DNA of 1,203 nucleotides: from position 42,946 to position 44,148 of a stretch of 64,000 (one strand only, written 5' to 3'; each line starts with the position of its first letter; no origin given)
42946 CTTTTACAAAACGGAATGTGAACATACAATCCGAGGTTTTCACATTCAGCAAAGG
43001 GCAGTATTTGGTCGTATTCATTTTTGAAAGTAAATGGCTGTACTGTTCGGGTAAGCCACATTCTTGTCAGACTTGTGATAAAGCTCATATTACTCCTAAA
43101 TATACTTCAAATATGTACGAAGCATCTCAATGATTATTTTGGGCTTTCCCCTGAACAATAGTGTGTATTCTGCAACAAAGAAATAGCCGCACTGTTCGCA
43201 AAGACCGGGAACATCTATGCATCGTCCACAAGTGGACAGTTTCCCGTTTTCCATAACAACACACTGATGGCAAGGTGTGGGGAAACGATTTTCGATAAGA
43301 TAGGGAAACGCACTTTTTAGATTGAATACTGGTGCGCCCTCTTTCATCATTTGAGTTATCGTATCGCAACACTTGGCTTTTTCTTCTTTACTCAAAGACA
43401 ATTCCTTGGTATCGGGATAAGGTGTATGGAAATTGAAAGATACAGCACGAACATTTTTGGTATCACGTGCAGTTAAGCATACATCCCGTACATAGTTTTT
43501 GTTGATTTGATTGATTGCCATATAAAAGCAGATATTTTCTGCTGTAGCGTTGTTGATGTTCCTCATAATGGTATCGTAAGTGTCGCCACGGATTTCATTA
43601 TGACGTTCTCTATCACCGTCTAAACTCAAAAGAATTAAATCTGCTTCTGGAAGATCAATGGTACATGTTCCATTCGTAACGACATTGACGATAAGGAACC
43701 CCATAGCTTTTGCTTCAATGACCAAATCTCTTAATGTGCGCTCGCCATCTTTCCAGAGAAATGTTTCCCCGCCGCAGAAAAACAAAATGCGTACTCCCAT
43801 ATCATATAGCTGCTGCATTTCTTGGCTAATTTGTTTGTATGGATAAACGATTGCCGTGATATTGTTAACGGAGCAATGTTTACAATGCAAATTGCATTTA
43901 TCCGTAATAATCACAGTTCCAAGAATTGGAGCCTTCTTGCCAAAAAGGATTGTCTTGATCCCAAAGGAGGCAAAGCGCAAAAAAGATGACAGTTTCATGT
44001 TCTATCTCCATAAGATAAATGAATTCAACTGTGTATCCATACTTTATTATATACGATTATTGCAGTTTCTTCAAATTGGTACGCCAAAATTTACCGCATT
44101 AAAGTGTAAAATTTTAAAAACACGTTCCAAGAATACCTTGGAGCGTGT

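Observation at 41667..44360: Low-GC inserted module: small ORF, SPASM-type rSAM and HemN-like rSAM, an uncharacterised RiPP-like or cofactor-maturation system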

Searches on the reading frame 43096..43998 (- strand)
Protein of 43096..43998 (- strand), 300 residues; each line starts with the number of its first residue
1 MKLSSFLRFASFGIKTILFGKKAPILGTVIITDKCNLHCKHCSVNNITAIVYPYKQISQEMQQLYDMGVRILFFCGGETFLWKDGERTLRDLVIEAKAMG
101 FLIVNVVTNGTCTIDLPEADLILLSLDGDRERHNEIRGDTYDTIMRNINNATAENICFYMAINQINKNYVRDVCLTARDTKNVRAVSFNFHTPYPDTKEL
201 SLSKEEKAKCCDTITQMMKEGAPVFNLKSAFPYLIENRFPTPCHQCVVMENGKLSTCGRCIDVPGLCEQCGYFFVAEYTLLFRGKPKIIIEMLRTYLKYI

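Call 3: search_protein_families(library=pfam, proteins=[window:43096-43998:-], max_evalue=0.01)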
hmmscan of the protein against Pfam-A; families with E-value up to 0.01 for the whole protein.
window:43096-43998:- (300 aa): 2 families
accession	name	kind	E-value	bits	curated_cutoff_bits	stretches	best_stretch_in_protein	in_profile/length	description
PF04055.27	Radical_SAM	-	7.5e-15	55.9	29.5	1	29-168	1-157/166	Radical SAM superfamily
PF13353.11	Fer4_12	-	0.0073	17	22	0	31-101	11-82/137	4Fe-4S single cluster domain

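Call 4: search_protein_families(library=ncbifam, proteins=[window:43096-43998:-], max_evalue=0.01)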
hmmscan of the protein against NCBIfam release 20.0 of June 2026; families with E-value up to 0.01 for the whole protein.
window:43096-43998:- (300 aa): 37 families (the best 25 are shown)
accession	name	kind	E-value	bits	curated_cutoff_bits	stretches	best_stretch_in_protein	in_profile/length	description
TIGR03961.1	rSAM_PTO1314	hypoth_equivalog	2.4e-11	43.5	306.05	1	20-246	18-245/332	PTO1314 family radical SAM protein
TIGR04051.1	rSAM_NirJ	equivalog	1.5e-08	34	515.45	1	32-168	9-152/354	heme d1 biosynthesis radical SAM protein NirJ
TIGR04546.1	rSAM_ahbC_deAc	equivalog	1.6e-08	33.8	650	1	30-216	44-241/390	12,18-didecarboxysiroheme deacetylase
NF038283.1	viperin_w_prok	equivalog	3.7e-08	32.9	180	1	31-127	8-115/281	viperin family antiviral radical SAM protein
TIGR04054.1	rSAM_NirJ1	equivalog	4e-08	32.3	650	1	30-192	41-210/387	putative heme d1 biosynthesis radical SAM protein NirJ1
NF045702.1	rSAM_GDGT_ether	equivalog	7.1e-08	31.5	450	1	23-188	84-265/486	tetraether lipid synthase Tes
TIGR04403.1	rSAM_skfB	equivalog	1.2e-07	30.9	300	1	23-176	102-263/402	sporulation killing factor system radical SAM maturase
NF045574.1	sacti_mat_StsB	exception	1.5e-07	30.6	625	1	30-139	101-215/466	StsB family radical SAM/SPASM domain sactipeptide maturase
TIGR04133.1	rSAM_w_lipo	hypoth_equivalog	5.2e-07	28.9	425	1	32-221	31-235/350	TIGR04133 family radical SAM/SPASM protein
TIGR04084.1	rSAM_AF0577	subfamily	5.8e-07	28.8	225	1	29-151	1-125/347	TIGR04084 family radical SAM/SPASM domain-containing protein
TIGR04055.1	rSAM_NirJ2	equivalog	1.5e-06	28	500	1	32-220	7-203/326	putative heme d1 biosynthesis radical SAM protein NirJ2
TIGR04347.1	pseudo_SAM_Halo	equivalog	1.6e-06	27.7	525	1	31-217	44-241/390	TIGR04347 family pseudo-SAM/SPASM protein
NF050035.1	rSAM_WgK_link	exception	1.9e-06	27.1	650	1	22-180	6-171/367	radical SAM/SPASM peptide maturase WgkB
NF045646.2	rSAM_Se_TrsS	equivalog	1.9e-06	26.7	490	1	30-194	91-269/441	radical SAM (seleno)protein TrsS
TIGR02666.1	moaA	equivalog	2.5e-06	26.7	284.05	1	30-157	15-156/336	GTP 3',8-cyclase MoaA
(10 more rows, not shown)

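Call 7: find_homologous_proteins(query=window:43096-43998:-)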
Query window:43096-43998:- (300 aa): 4476 proteins with E <= 0.001 among 4958 candidates; the best 120 are listed.
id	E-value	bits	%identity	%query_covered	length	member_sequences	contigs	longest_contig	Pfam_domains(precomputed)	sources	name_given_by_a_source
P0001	2.7e-183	626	87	100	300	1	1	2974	PF04055.28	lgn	-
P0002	1.2e-180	617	87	100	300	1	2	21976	PF04055.28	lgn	-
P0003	2.1e-180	616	87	100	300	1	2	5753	PF04055.28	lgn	-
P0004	5.1e-180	615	87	100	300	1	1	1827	PF04055.28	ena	-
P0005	6.6e-180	615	87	100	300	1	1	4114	PF04055.28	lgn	-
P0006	2.0e-179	613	87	100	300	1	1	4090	PF04055.28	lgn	-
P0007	2.4e-179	613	86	100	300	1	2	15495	PF04055.28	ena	-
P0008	2.9e-179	613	86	100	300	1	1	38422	PF04055.28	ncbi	-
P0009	5.7e-179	612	85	100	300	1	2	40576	PF04055.28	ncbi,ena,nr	ncbi:MAG: radical SAM protein [Clostridia bacterium]|nr:radical SAM protein [Clostridia bacterium]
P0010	1.1e-178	611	85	100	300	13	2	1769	PF04055.28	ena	-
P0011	1.3e-178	610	86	100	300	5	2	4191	PF04055.28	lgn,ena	-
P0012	1.8e-178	610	85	100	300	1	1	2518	PF04055.28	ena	-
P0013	2.1e-178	610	86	100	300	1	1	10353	PF04055.28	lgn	-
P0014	2.2e-178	610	86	100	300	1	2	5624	PF04055.28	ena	-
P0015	2.3e-178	610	86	100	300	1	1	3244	PF04055.28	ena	-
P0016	3.1e-178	609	86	100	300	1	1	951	PF04055.28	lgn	-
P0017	3.2e-178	609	84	100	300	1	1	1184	PF04055.28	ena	-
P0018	3.3e-178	609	86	100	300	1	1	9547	PF04055.28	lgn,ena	-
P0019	3.4e-178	609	86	100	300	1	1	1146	PF04055.28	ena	-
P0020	3.5e-178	609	86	100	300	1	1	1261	PF04055.28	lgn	-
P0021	4.2e-178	609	86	100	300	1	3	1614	PF04055.28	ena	-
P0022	4.5e-178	609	86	100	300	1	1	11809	PF04055.28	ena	-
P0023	6.4e-178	608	87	100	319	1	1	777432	PF04055.28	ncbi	-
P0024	8.3e-178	608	86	100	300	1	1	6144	PF04055.28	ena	-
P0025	9.3e-178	608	86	100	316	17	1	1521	PF04055.28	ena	-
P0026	1.1e-177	607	86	100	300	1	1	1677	PF04055.28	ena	-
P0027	1.1e-177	607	86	100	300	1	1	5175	PF04055.28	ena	-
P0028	1.2e-177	607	86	100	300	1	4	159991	PF04055.28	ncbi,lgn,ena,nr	ncbi:MAG: radical SAM protein [Ruminococcus sp.]|nr:radical SAM protein [Ruminococcus sp.]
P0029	1.4e-177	607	85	100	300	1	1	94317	PF04055.28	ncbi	-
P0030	1.7e-177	607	85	100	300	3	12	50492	PF04055.28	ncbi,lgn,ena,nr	ncbi:MAG: radical SAM protein [Oscillospiraceae bacterium]|nr:radical SAM protein [Oscillospiraceae 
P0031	1.7e-177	607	85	100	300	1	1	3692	PF04055.28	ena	-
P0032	1.9e-177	607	84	100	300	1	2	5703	PF04055.28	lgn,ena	-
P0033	2.1e-177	606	86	100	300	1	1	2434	PF04055.28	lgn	-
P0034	2.5e-177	606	85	100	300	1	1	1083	PF04055.28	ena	-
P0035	2.6e-177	606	84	100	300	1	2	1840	PF04055.28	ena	-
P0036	2.9e-177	606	85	100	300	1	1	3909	PF04055.28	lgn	-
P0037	3.0e-177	606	85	100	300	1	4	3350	PF04055.28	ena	-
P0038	3.2e-177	606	86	100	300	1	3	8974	PF04055.28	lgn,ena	-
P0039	3.4e-177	606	85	100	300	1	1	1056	PF04055.28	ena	-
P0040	4.4e-177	605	85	100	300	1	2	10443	PF04055.28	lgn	-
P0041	4.6e-177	605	84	100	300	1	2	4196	PF04055.28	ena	-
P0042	6.5e-177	605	85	100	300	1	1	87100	PF04055.28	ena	-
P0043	7.0e-177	605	86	100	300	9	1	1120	PF04055.28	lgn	-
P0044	7.3e-177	605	85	100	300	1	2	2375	PF04055.28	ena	-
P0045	8.2e-177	605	85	100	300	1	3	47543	PF04055.28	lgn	-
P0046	8.6e-177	604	85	100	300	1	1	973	PF04055.28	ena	-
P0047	9.3e-177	604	85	100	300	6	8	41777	PF04055.28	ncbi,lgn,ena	-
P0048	9.7e-177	604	83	100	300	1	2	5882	PF04055.28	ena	-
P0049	1.0e-176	604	86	100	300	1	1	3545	PF04055.28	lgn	-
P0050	1.1e-176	604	86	100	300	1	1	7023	PF04055.28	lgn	-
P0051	1.1e-176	604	86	100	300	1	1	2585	PF04055.28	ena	-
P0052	1.2e-176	604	86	100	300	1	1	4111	PF04055.28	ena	-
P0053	1.3e-176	604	85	100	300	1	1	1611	PF04055.28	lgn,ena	-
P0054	1.4e-176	604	86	100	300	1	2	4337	PF04055.28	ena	-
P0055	1.4e-176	604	85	100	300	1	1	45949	PF04055.28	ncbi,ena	-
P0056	1.4e-176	604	86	100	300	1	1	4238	PF04055.28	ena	-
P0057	1.5e-176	604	84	100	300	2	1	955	PF04055.28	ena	-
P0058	1.5e-176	604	83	100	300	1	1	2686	PF04055.28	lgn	-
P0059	1.9e-176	603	85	100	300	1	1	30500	PF04055.28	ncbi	-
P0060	1.9e-176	603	85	100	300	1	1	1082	PF04055.28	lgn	-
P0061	2.1e-176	603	85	100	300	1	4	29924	PF04055.28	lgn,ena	-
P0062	2.1e-176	603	85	100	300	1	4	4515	PF04055.28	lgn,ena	-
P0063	2.2e-176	603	86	100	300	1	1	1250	PF04055.28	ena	-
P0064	2.2e-176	603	84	100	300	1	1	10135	PF04055.28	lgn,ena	-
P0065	2.6e-176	603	85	100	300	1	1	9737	PF04055.28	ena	-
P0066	2.6e-176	603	85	100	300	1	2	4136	PF04055.28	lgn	-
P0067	3.8e-176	602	85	100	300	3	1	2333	PF04055.28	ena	-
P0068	4.1e-176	602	85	100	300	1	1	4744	PF04055.28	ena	-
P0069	4.2e-176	602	84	100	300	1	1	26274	PF04055.28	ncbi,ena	-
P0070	4.4e-176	602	85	100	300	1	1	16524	PF04055.28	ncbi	-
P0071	4.4e-176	602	85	100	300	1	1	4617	PF04055.28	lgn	-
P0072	4.8e-176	602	84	100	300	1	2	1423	PF04055.28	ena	-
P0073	4.8e-176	602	85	100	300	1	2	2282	PF04055.28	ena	-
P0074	5.2e-176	602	86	100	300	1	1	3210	PF04055.28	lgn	-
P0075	5.3e-176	602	86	100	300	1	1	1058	PF04055.28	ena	-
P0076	6.2e-176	602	86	100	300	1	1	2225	PF04055.28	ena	-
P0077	6.5e-176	602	86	100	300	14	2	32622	PF04055.28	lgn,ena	-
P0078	6.7e-176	602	85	100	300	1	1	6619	PF04055.28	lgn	-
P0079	6.8e-176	601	86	100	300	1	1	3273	PF04055.28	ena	-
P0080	7.1e-176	601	86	100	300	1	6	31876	PF04055.28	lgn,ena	-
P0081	7.7e-176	601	85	100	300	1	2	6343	PF04055.28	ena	-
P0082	8.0e-176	601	84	100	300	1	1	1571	PF04055.28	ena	-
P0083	8.3e-176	601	86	100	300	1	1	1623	PF04055.28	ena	-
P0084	9.1e-176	601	85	100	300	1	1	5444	PF04055.28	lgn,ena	-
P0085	9.5e-176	601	86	100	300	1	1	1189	PF04055.28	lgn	-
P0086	9.5e-176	601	85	100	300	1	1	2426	PF04055.28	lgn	-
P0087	9.9e-176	601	84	100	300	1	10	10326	PF04055.28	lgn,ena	-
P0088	1.0e-175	601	85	100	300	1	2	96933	PF04055.28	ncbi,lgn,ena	-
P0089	1.0e-175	601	86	100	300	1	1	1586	PF04055.28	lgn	-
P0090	1.0e-175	601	85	100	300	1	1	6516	PF04055.28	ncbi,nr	ncbi:MAG: radical SAM protein [Ruminococcus sp.]|nr:radical SAM protein [Ruminococcus sp.]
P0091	1.0e-175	601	84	100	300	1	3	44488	PF04055.28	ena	-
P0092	1.0e-175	601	86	100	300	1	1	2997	PF04055.28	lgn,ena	-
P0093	1.0e-175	601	85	100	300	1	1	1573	PF04055.28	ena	-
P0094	1.1e-175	601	85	100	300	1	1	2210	PF04055.28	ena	-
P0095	1.2e-175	601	85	100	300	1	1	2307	PF04055.28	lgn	-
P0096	1.2e-175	601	85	100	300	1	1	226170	PF04055.28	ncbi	-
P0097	1.2e-175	601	85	100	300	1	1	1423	PF04055.28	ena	-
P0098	1.3e-175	601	86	100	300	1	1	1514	PF04055.28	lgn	-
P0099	1.3e-175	601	84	100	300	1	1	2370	PF04055.28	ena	-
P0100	1.4e-175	601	85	100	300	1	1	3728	PF04055.28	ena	-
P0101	1.4e-175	600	85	100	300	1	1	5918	PF04055.28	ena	-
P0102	1.4e-175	600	86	100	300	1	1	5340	PF04055.28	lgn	-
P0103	1.4e-175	600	85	100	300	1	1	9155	PF04055.28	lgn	-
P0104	1.5e-175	600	86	100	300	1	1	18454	PF04055.28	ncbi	-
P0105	1.6e-175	600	85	100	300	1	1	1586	PF04055.28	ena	-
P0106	1.7e-175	600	83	100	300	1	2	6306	PF04055.28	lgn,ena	-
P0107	1.9e-175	600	85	100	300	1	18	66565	PF04055.28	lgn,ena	-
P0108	1.9e-175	600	85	100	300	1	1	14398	PF04055.28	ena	-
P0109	2.0e-175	600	85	100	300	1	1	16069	PF04055.28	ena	-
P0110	2.1e-175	600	85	100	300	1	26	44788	PF04055.28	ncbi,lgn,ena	-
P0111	2.1e-175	600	85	100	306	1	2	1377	PF04055.28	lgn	-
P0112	2.1e-175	600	85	100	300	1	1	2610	PF04055.28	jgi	jgi:MoaA/NifB/PqqE/SkfB family radical SAM enzyme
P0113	2.2e-175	600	85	100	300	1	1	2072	PF04055.28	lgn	-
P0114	2.3e-175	600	84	100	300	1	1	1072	PF04055.28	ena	-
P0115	2.4e-175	600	85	100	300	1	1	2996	PF04055.28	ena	-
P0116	2.5e-175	600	85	100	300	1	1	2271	PF04055.28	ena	-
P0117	2.5e-175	600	85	100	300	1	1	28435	PF04055.28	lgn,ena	-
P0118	2.5e-175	600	85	100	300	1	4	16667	PF04055.28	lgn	-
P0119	2.6e-175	600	85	100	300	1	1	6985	PF04055.28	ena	-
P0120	2.6e-175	600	85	100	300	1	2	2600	PF04055.28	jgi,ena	jgi:MoaA/NifB/PqqE/SkfB family radical SAM enzyme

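Call 8: find_encoding_contigs(protein=window:43096-43998:-, flank=10000, max_places=8)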
Protein window:43096-43998:- (300 aa): 21 contigs read that carry it; 8 places shown.
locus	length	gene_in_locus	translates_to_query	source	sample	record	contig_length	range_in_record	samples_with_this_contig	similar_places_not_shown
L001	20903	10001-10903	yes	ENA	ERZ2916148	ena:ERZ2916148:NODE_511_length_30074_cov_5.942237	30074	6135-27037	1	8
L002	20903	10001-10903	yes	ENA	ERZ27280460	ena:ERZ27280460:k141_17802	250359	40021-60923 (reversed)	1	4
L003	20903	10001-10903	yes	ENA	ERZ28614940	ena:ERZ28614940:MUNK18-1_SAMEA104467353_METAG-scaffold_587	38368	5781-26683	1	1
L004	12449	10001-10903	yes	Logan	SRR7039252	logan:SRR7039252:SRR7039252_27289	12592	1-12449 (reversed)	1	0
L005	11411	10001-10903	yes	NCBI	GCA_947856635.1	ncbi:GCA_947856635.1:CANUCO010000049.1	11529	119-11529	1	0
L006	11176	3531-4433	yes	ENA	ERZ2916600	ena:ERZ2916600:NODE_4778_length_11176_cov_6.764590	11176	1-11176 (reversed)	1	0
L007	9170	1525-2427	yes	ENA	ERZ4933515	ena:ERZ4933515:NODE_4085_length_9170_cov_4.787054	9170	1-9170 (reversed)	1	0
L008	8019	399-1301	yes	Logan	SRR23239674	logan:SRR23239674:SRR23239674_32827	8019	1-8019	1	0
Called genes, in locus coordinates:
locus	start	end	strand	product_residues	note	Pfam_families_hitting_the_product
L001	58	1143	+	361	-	PF25919:BSH_CusB (faint), PF00364:Biotin_lipoyl (faint), PF25917:BSH_RND (weak), PF25984:BSH_YknX (weak), PF25954:Beta-barrel_RND_2, PF25990:Beta-barrel_YknX (weak)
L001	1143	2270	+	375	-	PF12698:ABC2_membrane_3, PF01061:ABC2_membrane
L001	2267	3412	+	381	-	PF12698:ABC2_membrane_3, PF01061:ABC2_membrane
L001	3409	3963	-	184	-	PF00440:TetR_N (weak), PF14278:TetR_C_8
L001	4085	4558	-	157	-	PF01325:Fe_dep_repress, PF13545:HTH_Crp_2 (faint), PF02742:Fe_dep_repr_C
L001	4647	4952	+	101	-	PF04023:FeoA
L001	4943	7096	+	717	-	PF01926:MMR_HSR1, PF02421:FeoB_N, PF17910:FeoB_Cyto (weak), PF07670:Gate, PF07664:FeoB_C, PF07670:Gate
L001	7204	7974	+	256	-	PF01925:TauE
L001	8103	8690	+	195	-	PF04542:Sigma70_r2, PF08281:Sigma70_r4_2, PF04545:Sigma70_r4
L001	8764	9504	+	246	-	-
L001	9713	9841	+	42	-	PF19537:DUF6061 (faint)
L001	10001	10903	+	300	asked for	PF04055:Radical_SAM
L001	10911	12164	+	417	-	PF04055:Radical_SAM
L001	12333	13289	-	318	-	PF00291:PALP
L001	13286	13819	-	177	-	PF02870:Methyltransf_1N, PF01035:DNA_binding_1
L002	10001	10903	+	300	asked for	PF04055:Radical_SAM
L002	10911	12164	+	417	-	PF04055:Radical_SAM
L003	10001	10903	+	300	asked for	PF04055:Radical_SAM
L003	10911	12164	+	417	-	PF04055:Radical_SAM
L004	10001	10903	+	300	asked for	PF04055:Radical_SAM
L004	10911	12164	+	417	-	PF04055:Radical_SAM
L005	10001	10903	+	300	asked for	PF04055:Radical_SAM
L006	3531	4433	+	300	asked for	PF04055:Radical_SAM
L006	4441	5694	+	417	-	PF04055:Radical_SAM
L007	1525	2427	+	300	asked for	PF04055:Radical_SAM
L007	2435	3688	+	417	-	PF04055:Radical_SAM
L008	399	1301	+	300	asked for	PF04055:Radical_SAM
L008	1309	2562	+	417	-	PF04055:Radical_SAM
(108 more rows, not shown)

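Call 9: find_encoding_contigs(protein=P0023, flank=8000, max_places=2)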
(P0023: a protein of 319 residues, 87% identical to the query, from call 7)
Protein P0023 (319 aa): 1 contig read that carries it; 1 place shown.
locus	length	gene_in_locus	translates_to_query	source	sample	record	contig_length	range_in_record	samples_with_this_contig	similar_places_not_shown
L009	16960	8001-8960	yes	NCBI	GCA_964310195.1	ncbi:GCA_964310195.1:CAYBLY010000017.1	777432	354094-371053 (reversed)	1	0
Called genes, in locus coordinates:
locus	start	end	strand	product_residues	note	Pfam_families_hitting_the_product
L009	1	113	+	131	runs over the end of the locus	PF00410:Ribosomal_S8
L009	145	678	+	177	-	PF00347:Ribosomal_L6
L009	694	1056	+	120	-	PF00861:Ribosomal_L18p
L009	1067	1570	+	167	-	PF00333:Ribosomal_S5, PF03719:Ribosomal_S5_C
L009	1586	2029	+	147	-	PF00828:Ribosomal_L27A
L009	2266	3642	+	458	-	PF00344:SecY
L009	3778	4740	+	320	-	PF02224:Cytidylate_kin, PF13279:4HBT_2, PF03061:4HBT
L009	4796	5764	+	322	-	PF20511:PMI_typeI_cat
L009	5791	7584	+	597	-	PF00750:tRNA-synt_1d, PF05746:DALR_1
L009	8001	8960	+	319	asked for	PF04055:Radical_SAM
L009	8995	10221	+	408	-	PF04055:Radical_SAM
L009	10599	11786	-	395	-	-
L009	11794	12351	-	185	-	PF03602:Cons_hypoth95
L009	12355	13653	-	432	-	PF00117:GATase (weak), PF02540:NAD_synthase (weak), PF01171:ATP_bind_3 (weak), PF00958:GMP_synt_C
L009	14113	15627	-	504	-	PF00580:UvrD-helicase, PF01443:Viral_helicase1 (faint), PF13245:AAA_19, PF00580:UvrD-helicase, PF13361:UvrD_C, PF13538:UvrD_C_2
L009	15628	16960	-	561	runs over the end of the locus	PF02463:SMC_N (weak), PF11398:DUF2813, PF13175:AAA_15, PF13476:AAA_23 (weak), PF13304:AAA_21 (weak), PF20469:OLD-like_TOPRIM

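Call 10: find_encoding_contigs(protein=P0096, flank=8000, max_places=2)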
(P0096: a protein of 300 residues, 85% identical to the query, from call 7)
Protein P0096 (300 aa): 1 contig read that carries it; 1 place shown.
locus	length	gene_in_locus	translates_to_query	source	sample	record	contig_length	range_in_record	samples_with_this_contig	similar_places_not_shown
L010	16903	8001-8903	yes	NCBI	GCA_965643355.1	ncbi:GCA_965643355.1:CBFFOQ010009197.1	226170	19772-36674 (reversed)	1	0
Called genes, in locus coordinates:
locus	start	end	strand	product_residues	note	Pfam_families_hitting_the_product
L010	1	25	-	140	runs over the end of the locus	-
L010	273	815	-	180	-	PF00440:TetR_N (weak), PF14278:TetR_C_8 (weak)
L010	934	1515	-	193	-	PF06560:GPI (weak)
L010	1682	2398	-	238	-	PF00392:GntR, PF08220:HTH_DeoR (faint), PF07702:UTRA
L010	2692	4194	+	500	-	PF00144:Beta-lactamase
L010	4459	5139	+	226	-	PF00072:Response_reg, PF00486:Trans_reg_C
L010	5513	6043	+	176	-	-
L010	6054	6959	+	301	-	PF00512:HisKA, PF02518:HATPase_c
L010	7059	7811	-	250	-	PF13847:Methyltransf_31, PF08241:Methyltransf_11, PF08242:Methyltransf_12 (weak), PF13649:Methyltransf_25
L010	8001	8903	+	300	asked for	PF04055:Radical_SAM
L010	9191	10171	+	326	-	PF04055:Radical_SAM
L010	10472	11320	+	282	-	PF27268:CsxB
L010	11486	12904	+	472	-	PF01554:MatE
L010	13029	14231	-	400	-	PF02073:Peptidase_M29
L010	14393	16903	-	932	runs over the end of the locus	PF09586:YfhO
